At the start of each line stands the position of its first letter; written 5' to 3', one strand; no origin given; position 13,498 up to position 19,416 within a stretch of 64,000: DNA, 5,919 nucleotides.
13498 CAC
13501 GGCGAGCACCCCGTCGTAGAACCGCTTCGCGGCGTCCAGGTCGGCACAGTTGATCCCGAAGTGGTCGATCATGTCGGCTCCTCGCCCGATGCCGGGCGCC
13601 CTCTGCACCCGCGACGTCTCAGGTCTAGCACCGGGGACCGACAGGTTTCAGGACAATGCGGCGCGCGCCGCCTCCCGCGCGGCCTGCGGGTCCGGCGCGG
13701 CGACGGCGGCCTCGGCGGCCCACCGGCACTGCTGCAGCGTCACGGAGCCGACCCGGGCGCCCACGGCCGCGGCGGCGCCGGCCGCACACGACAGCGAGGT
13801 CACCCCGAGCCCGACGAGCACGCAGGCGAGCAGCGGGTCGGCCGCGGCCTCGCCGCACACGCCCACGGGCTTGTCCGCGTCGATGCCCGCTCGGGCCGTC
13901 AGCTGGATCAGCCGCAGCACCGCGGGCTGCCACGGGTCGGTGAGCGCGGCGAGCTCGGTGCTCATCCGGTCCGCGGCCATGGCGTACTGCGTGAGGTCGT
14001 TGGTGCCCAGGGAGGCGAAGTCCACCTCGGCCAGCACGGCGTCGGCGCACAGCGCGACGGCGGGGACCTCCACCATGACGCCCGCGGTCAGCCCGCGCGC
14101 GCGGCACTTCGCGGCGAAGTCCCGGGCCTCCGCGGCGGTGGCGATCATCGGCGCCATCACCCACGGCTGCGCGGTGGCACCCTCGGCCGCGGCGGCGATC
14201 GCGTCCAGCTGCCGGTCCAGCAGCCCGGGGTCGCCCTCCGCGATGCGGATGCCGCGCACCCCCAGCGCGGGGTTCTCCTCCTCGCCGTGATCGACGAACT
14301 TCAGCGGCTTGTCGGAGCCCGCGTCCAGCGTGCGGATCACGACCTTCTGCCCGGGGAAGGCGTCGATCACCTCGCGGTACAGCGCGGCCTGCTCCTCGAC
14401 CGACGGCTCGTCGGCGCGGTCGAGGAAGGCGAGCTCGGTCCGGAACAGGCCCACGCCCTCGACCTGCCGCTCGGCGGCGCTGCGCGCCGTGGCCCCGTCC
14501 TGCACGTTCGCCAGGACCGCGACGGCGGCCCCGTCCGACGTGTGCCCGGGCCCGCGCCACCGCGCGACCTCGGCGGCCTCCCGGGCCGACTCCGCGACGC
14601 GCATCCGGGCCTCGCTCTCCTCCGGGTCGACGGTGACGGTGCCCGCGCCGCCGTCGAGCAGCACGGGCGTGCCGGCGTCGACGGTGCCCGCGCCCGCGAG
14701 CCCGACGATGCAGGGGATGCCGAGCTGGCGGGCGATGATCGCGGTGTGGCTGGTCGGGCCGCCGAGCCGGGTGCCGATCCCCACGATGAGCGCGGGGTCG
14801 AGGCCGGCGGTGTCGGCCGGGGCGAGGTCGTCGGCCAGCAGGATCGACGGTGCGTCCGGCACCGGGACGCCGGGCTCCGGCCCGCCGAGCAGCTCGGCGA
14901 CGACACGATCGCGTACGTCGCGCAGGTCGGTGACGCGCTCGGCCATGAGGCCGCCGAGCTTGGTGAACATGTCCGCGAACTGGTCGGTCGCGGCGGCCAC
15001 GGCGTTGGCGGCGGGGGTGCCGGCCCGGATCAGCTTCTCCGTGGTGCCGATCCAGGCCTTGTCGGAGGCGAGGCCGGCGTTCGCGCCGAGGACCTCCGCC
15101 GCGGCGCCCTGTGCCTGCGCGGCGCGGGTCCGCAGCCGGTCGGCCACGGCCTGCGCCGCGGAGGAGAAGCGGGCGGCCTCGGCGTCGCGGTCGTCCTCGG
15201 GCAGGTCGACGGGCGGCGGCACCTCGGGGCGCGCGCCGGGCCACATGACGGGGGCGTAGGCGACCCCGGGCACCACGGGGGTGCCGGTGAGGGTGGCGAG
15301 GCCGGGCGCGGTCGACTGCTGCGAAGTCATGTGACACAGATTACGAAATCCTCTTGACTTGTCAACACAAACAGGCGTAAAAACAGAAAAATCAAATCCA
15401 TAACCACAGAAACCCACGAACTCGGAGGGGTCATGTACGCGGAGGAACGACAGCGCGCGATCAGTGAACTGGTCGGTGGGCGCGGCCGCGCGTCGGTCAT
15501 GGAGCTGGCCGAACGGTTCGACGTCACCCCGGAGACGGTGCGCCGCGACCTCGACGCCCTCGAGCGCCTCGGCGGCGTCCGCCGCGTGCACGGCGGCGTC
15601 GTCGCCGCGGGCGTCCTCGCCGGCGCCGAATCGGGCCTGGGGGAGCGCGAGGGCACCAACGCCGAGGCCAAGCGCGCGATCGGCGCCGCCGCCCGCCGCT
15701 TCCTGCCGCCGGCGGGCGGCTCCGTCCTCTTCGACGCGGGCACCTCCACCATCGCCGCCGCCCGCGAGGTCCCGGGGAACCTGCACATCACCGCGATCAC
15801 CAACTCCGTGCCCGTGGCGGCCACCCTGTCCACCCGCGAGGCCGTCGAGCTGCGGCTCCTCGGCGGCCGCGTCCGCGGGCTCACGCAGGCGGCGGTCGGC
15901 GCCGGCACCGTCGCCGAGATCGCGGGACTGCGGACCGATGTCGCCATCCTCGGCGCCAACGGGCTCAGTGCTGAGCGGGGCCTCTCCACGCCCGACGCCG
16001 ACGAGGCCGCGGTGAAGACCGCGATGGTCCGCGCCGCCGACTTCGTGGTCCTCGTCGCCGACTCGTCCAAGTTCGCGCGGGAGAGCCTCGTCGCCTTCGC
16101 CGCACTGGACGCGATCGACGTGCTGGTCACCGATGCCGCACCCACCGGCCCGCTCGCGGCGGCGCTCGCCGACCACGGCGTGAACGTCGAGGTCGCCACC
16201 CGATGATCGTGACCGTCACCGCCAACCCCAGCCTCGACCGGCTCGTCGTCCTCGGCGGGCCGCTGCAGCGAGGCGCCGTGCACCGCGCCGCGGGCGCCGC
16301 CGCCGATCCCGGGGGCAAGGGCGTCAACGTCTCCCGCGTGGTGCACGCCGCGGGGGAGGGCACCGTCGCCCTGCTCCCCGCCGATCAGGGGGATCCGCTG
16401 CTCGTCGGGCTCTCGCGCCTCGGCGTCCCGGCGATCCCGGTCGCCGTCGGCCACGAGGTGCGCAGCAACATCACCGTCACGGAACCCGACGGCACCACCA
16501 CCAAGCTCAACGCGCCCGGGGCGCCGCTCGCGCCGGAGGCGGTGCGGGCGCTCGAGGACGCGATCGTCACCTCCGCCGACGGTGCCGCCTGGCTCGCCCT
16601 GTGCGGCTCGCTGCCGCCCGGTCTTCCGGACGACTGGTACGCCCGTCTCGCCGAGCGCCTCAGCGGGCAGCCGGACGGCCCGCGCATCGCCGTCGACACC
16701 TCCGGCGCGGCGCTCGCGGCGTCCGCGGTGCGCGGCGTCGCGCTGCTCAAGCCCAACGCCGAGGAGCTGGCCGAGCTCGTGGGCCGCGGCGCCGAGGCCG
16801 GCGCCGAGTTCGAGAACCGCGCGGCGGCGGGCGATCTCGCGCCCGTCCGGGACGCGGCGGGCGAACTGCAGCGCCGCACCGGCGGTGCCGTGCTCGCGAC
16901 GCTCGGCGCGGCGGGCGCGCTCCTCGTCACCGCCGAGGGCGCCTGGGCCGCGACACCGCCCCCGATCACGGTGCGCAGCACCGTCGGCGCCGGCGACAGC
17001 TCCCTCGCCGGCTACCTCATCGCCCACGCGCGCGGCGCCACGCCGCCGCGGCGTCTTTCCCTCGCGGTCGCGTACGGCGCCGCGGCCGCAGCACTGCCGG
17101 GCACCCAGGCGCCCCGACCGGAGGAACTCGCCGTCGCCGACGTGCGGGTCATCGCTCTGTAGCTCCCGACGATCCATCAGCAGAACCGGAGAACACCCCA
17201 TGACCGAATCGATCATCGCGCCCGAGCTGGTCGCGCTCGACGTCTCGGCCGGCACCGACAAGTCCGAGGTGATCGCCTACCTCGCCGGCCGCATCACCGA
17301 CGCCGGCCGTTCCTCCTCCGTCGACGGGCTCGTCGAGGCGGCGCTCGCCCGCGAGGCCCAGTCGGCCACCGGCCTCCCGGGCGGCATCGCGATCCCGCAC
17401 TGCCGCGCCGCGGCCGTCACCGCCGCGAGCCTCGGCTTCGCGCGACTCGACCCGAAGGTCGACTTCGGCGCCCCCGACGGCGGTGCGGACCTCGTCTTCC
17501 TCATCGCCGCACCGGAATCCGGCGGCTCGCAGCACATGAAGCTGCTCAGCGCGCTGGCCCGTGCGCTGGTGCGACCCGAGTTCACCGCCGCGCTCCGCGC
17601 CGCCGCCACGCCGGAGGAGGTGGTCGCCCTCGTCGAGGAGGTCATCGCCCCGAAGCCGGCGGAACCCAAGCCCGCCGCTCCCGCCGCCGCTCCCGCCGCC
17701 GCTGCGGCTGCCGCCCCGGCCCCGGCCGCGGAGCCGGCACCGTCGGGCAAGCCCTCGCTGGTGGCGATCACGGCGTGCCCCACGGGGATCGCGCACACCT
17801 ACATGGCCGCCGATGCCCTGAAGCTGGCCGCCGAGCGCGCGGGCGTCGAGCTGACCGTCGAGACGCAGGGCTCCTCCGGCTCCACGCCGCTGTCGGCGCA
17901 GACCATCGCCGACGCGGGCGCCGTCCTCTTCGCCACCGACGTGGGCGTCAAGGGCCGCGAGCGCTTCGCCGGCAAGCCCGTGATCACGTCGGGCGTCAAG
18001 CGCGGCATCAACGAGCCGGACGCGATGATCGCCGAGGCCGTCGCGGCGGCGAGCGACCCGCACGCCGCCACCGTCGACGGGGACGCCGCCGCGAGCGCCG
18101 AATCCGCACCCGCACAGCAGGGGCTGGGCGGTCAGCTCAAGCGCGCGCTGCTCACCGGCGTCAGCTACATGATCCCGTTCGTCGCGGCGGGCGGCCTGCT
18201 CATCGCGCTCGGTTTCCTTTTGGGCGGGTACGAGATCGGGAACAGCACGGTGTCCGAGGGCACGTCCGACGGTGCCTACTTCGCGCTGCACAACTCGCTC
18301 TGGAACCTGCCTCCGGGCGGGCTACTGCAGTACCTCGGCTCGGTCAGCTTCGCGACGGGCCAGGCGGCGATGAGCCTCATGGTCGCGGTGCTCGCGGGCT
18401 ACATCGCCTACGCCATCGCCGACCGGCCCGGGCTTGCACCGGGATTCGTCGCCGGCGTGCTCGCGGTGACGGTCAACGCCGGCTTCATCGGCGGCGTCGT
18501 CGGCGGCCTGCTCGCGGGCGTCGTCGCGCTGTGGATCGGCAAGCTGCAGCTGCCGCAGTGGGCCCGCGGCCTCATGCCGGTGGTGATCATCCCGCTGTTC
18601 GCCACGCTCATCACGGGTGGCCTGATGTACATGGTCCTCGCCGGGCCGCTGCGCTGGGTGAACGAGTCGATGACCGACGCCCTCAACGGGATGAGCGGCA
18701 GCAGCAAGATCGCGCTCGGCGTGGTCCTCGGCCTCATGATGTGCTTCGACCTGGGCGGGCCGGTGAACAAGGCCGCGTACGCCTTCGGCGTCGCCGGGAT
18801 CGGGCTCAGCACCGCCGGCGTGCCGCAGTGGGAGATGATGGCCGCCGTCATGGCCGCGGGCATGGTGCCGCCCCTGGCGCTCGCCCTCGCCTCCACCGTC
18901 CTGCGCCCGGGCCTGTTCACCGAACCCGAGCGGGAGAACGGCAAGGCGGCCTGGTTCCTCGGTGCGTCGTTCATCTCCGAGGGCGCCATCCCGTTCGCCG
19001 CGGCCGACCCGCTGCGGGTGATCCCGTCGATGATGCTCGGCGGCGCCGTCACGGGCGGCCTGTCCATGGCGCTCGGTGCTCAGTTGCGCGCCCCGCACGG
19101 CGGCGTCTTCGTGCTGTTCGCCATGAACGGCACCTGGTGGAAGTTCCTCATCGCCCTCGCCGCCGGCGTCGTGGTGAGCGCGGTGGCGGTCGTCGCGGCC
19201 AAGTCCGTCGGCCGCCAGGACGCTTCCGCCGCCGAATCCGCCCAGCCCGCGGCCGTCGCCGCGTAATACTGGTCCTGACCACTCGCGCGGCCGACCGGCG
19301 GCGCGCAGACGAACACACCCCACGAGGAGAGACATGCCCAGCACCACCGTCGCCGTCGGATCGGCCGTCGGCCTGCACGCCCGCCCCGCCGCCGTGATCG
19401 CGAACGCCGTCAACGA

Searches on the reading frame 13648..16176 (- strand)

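Call 80: search_protein_families(library=pfam, proteins=[window:13648-16176:-], max_evalue=0.00001)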
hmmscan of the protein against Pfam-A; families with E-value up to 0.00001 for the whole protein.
window:13648-16176:- (842 aa): 3 families
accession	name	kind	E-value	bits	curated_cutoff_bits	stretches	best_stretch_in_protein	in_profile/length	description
PF02896.24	PEP-utilizers_C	-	6.5e-76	255.7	22.8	1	544-807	12-286/293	PEP-utilising enzyme, PEP-binding domain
PF05524.18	PEP-utilisers_N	-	2.8e-21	76.4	24.4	1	297-414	1-121/121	PEP-utilising enzyme, N-terminal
PF00391.29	PEP-utilizers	-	6.6e-19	67.7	23.1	1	442-512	3-72/72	PEP-utilising enzyme, mobile domain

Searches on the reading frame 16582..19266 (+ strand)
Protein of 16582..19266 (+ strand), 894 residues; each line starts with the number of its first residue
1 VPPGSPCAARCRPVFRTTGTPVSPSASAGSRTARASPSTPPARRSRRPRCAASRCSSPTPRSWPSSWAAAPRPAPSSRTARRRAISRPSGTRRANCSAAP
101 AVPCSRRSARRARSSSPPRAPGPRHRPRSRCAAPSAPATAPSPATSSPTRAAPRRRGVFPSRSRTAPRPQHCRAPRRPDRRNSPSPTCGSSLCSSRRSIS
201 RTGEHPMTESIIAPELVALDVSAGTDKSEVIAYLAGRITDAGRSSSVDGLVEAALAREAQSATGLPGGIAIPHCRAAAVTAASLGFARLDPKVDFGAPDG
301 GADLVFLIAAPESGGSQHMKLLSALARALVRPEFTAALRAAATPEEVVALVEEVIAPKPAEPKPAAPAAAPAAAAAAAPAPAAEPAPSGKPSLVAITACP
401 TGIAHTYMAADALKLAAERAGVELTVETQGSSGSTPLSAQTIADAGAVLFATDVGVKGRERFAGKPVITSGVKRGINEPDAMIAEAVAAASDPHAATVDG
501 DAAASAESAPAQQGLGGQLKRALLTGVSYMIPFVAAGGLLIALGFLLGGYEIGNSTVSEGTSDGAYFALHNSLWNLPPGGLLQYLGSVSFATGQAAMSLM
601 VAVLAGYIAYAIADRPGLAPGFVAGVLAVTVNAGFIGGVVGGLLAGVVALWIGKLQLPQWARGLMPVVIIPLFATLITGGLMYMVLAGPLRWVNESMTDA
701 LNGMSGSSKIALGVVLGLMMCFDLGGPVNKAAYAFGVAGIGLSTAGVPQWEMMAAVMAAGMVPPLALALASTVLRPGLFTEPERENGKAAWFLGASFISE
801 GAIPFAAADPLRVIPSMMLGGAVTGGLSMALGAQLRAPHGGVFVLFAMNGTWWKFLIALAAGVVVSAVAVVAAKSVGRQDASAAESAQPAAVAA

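Call 80: search_protein_families(library=pfam, proteins=[window:16582-19266:+], max_evalue=0.00001)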
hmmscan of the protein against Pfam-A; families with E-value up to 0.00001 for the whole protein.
window:16582-19266:+ (894 aa): 2 families
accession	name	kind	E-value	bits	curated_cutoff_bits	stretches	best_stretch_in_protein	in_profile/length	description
PF00359.27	PTS_EIIA_2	-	1.9e-26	93.2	27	1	211-353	2-143/144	Phosphoenolpyruvate-dependent sugar phosphotransferase system, EIIA 2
PF02302.22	PTS_IIB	-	2.6e-19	70.1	23.6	1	395-484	2-89/90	PTS system, Lactose/Cellobiose specific IIB subunit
